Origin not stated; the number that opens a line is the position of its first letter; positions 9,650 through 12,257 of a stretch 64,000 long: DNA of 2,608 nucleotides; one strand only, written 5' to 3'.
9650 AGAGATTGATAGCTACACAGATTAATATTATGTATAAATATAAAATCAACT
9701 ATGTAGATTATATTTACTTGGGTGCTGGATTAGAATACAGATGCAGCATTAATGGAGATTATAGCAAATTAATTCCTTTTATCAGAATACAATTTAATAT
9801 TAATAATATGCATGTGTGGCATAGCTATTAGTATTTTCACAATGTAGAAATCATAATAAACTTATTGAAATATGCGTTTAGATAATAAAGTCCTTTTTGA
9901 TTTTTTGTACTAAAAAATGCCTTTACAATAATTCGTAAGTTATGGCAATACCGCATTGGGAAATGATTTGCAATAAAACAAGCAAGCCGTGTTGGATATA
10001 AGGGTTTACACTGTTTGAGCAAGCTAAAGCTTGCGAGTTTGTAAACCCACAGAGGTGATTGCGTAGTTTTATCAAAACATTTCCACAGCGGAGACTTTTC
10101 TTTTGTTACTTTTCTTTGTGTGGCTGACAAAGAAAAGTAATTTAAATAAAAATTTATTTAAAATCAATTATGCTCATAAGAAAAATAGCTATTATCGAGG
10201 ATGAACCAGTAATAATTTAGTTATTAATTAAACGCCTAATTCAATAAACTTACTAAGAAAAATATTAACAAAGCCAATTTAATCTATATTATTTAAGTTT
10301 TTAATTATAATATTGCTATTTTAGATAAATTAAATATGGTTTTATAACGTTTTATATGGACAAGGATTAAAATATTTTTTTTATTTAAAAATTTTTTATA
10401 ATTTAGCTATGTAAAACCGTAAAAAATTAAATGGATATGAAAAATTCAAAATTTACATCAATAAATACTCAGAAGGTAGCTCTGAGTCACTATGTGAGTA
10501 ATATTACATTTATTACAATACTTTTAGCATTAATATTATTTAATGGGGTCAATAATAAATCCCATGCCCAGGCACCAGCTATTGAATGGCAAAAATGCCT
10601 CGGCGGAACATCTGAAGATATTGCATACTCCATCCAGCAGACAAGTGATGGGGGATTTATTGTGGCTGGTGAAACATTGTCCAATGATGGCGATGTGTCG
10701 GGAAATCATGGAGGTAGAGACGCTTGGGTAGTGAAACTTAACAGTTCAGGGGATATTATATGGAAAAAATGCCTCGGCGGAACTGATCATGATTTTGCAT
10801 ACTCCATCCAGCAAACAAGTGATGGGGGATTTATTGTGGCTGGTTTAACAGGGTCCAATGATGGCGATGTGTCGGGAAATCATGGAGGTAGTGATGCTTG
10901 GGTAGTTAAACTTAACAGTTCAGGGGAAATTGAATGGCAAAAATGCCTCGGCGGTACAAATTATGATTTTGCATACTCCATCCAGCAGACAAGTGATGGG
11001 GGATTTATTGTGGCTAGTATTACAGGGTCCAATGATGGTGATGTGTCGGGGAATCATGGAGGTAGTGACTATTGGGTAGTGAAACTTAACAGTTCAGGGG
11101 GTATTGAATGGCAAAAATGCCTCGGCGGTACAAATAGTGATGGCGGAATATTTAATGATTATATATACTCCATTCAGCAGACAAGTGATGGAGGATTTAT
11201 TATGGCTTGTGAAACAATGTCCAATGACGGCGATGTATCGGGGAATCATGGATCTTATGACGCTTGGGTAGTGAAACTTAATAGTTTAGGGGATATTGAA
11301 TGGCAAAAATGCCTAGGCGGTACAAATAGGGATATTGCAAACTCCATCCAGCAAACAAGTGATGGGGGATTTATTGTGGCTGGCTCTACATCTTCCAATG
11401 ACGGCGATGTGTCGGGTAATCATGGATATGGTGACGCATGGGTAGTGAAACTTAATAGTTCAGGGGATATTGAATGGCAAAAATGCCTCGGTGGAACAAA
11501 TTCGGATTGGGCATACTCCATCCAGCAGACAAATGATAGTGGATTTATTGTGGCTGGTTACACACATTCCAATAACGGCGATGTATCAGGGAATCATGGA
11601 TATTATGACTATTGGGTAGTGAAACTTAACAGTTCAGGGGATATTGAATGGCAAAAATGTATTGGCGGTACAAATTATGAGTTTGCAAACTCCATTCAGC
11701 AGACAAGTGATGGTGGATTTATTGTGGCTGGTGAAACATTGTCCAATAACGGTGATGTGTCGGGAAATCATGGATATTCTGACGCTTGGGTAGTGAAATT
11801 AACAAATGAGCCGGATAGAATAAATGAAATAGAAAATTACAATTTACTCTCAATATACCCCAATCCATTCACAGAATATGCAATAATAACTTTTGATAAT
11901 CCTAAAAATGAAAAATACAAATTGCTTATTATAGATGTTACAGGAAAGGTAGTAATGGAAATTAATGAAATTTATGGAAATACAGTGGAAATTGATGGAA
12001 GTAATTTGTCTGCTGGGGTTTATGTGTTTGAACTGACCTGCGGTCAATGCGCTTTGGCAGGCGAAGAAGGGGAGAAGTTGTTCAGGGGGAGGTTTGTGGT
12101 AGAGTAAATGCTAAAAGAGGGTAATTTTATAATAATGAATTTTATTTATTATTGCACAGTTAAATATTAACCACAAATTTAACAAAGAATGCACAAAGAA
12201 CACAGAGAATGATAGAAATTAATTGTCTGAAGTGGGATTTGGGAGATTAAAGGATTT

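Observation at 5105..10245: Modular intergenic repeat (family A) in direct orientation, punctuating successive gene blocks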

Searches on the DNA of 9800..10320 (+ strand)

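Call 20: search_rna_families(source=window, start=9800, end=10320, threshold=evalue, max_evalue=10, show_alignments=3)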
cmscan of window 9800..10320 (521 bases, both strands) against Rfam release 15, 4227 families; matches with E-value up to 10: 8.
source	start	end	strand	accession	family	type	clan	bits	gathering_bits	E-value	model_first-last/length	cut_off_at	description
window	10093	10154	-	RF04239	mir-4679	Gene; miRNA;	-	30.9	88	0.00055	1-75/75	no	mir-4679 microRNA precursor family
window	10093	10154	+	RF04239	mir-4679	Gene; miRNA;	-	24.9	88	0.02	1-75/75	no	mir-4679 microRNA precursor family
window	10094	10155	+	RF03566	mir-4875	Gene; miRNA;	-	19.7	90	0.29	1-73/73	no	mir-4875 microRNA precursor family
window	10096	10152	+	RF04174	MIR4208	Gene; miRNA;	-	16.7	140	8.3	1-191/191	no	MIR4208 microRNA precursor family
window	10100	10192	+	RF01005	MIR530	Gene; miRNA;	-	15.7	85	3.1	44-135/172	no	MIR530 microRNA precursor family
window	10091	10142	+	RF02716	sno_ncR3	Gene; snRNA; snoRNA; CD-box;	-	14.6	88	3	1-75/75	no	Small nucleolar RNA ncR3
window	10073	10144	+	RF02039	SPRY4-IT1_2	Gene; lncRNA;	-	13.4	40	1.5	1-120/120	no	SPRY4-IT1 conserved region 2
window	10092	10155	+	RF04223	MIR2619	Gene; miRNA;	-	11.6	113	4.8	1-202/202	no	MIR2619 microRNA precursor family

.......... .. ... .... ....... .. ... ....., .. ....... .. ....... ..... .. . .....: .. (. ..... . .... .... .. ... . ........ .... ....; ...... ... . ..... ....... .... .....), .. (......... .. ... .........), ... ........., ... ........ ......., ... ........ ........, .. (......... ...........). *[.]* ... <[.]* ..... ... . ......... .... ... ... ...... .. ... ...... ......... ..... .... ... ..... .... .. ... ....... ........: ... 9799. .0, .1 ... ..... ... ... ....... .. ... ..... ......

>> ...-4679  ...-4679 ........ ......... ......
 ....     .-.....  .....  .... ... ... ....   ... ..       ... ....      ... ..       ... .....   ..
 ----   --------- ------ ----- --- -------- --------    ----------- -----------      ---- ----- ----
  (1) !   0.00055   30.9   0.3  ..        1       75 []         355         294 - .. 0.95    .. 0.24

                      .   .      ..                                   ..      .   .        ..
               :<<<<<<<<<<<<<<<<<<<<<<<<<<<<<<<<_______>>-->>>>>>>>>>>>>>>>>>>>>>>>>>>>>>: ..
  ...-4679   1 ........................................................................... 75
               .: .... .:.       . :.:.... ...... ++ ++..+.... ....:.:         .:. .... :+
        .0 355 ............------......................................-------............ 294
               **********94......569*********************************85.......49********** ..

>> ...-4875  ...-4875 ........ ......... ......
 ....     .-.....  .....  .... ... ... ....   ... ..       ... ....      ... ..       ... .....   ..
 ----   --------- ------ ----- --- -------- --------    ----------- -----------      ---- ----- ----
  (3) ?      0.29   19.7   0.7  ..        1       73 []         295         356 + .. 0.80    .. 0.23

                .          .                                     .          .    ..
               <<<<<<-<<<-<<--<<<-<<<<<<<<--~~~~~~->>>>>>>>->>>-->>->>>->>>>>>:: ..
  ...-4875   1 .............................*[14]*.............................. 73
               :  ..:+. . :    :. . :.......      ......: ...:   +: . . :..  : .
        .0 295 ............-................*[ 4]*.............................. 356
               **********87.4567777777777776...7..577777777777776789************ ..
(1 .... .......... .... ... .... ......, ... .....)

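Call 74: search_dna_similar(query=window:9856-10253:+, collection=plasmids, mode=distant, max_evalue=0.001, max_rows=10)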
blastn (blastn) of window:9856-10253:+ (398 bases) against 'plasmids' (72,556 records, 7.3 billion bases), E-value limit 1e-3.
No match.

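Call 75: search_dna_similar(query=window:9856-10253:+, collection=phages, mode=distant, max_evalue=0.001, max_rows=10)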
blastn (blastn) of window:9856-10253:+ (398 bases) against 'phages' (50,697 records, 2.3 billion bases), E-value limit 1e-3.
No match.

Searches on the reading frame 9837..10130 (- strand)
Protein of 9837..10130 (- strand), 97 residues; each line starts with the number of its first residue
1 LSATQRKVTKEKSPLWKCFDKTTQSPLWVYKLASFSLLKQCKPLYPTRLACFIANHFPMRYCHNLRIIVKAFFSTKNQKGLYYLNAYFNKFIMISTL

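Call 11: search_protein_families(library=pfam, proteins=[window:9837-10130:-])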
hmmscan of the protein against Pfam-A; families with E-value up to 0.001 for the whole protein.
window:9837-10130:- (97 aa): 0 families

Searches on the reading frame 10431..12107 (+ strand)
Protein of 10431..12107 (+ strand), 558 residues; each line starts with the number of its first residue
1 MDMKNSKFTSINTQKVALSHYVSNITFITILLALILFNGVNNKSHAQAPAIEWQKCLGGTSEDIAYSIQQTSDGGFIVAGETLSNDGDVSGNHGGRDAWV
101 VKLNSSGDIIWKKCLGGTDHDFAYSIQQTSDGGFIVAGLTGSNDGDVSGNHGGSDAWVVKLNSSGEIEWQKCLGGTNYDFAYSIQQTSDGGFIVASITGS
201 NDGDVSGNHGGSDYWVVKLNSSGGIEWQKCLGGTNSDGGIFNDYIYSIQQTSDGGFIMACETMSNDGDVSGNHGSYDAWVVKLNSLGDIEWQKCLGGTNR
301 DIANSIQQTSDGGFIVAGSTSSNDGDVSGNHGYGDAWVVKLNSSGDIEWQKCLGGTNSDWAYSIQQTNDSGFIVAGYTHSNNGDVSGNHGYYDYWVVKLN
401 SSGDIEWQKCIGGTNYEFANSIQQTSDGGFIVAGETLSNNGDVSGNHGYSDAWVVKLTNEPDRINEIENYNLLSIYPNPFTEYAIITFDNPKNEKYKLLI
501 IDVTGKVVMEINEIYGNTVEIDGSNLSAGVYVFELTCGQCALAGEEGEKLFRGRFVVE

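Call 11: search_protein_families(library=pfam, proteins=[window:10431-12107:+])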
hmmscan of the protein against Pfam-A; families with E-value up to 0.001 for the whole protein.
window:10431-12107:+ (558 aa): 3 families
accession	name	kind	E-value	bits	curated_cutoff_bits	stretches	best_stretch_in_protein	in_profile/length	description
PF18962.6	Por_Secre_tail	-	1.3e-11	45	27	1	475-537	1-64/75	Secretion system C-terminal sorting domain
PF05402.18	PqqD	-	4.1e-07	30.7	23.4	0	99-118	11-30/67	Coenzyme PQQ synthesis protein D (PqqD)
PF14505.12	DUF4438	-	7.1e-07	29.4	24.9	0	76-105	66-95/135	Domain of unknown function (DUF4438), N-terminal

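Call 49: find_homologous_proteins(query=window:10431-12107:+, max_evalue=1e-60)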
Query window:10431-12107:+ (558 aa): 7566 proteins with E <= 1e-60 among 8000 candidates; the best 120 are listed.
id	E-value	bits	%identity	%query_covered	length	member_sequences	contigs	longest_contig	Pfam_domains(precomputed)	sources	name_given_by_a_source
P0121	0.0e+0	1261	100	100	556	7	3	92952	PF26094.1,PF18962.8,PF14505.13,PF05402.19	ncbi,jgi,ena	-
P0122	0.0e+0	1216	97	100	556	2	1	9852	PF26094.1,PF18962.8,PF14505.13,PF05402.19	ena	-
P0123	0.0e+0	1201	69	73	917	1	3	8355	PF14505.13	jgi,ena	-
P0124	0.0e+0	1122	50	77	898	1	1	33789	PF18962.8,PF14505.13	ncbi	-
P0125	0.0e+0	1115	77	83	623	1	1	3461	PF26094.1,PF17338.9,PF14505.13,PF05402.19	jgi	jgi:hypothetical protein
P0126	0.0e+0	1115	76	82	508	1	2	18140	PF26094.1,PF05402.19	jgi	jgi:hypothetical protein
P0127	0.0e+0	1078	48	91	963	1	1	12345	PF18962.8,PF13860.13,PF14505.13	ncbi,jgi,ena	jgi:hypothetical protein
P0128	0.0e+0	1073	66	73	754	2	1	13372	PF26094.1,PF17338.9,PF14505.13,PF05402.19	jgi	jgi:uncharacterized delta-60 repeat protein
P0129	0.0e+0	1048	77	100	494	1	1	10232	PF26094.1,PF18962.8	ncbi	-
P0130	0.0e+0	1036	76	83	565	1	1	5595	PF26094.1,PF14505.13,PF05402.19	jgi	-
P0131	0.0e+0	1032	76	82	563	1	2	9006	PF26094.1,PF14505.13,PF05402.19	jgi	-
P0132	0.0e+0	1031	81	82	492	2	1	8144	PF18962.8,PF14505.13,PF05402.19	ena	-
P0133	0.0e+0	1028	70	100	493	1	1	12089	PF18962.8,PF14505.13,PF05402.19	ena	-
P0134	5.3e-295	998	98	80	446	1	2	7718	PF26094.1,PF18962.8,PF14505.13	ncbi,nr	ncbi:MAG TPA: T9SS type A sorting domain-containing protein, partial [Bacteroidales bacterium]|nr:T9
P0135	6.9e-288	974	61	73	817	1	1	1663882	PF08230.17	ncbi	-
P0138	8.8e-282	954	80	100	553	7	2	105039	PF18962.8,PF17338.9,PF05402.19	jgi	jgi:hypothetical protein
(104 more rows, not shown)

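Call 50: find_encoding_contigs(protein=P0122, flank=6000, max_places=2)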
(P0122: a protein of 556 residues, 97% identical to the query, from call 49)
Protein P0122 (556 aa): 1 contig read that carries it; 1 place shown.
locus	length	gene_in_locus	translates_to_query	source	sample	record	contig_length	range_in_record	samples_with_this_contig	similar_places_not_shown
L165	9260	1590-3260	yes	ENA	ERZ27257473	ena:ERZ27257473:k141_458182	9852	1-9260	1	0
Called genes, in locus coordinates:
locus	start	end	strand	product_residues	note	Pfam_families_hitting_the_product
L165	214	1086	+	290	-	PF02629:CoA_binding, PF13607:Succ_CoA_lig, PF00549:Ligase_CoA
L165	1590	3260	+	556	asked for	PF05402:PqqD (faint), PF14505:DUF4438 (faint), PF26094:HTH_TSHZ3 (faint), PF18962:Por_Secre_tail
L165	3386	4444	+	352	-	PF11449:ArsP_2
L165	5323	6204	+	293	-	PF03755:YicC-like_N, PF08340:YicC-like_C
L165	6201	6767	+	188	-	PF00625:Guanylate_kin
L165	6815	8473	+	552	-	PF19494:DUF6029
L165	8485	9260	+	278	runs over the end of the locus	PF11551:Omp28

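Call 51: find_encoding_contigs(protein=P0138, flank=6000, max_places=2)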
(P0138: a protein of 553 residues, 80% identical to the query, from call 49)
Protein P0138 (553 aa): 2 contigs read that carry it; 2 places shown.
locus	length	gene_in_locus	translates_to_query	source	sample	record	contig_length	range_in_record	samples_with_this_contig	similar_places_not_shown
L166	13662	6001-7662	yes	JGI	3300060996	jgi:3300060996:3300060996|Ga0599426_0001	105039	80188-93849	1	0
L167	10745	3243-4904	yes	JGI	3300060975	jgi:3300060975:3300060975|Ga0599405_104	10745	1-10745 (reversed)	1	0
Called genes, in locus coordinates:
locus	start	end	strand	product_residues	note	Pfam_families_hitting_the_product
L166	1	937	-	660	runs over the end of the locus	-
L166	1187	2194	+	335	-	PF12762:DDE_Tnp_IS1595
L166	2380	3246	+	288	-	PF01370:Epimerase, PF04321:RmlD_sub_bind, PF02719:Polysacc_synt_2 (weak), PF16363:GDP_Man_Dehyd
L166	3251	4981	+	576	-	PF02878:PGM_PMM_I, PF02879:PGM_PMM_II, PF02880:PGM_PMM_III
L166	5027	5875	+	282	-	PF00929:RNase_T, PF13482:RNase_H_2 (weak), PF20600:ExoX-like_C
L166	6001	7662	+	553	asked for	PF05402:PqqD (faint), PF17338:GP88 (faint), PF18962:Por_Secre_tail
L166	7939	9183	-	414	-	PF12704:MacB_PCD, PF02687:FtsX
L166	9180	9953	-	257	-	PF00121:TIM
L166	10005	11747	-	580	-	PF01336:tRNA_anti-codon, PF00152:tRNA-synt_2, PF01409:tRNA-synt_2d (faint)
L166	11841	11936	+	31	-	-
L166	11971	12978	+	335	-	PF12762:DDE_Tnp_IS1595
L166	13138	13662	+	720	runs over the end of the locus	PF00930:DPPIV_N, PF02129:Peptidase_S15, PF20434:BD-FAE (faint), PF01738:DLH, PF12146:Hydrolase_4 (faint), PF00326:Peptidase_S9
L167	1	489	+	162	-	?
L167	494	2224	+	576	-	PF02878:PGM_PMM_I, PF02879:PGM_PMM_II, PF02880:PGM_PMM_III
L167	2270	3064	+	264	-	PF00929:RNase_T, PF13482:RNase_H_2 (weak), PF20600:ExoX-like_C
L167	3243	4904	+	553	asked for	PF05402:PqqD (faint), PF17338:GP88 (faint), PF18962:Por_Secre_tail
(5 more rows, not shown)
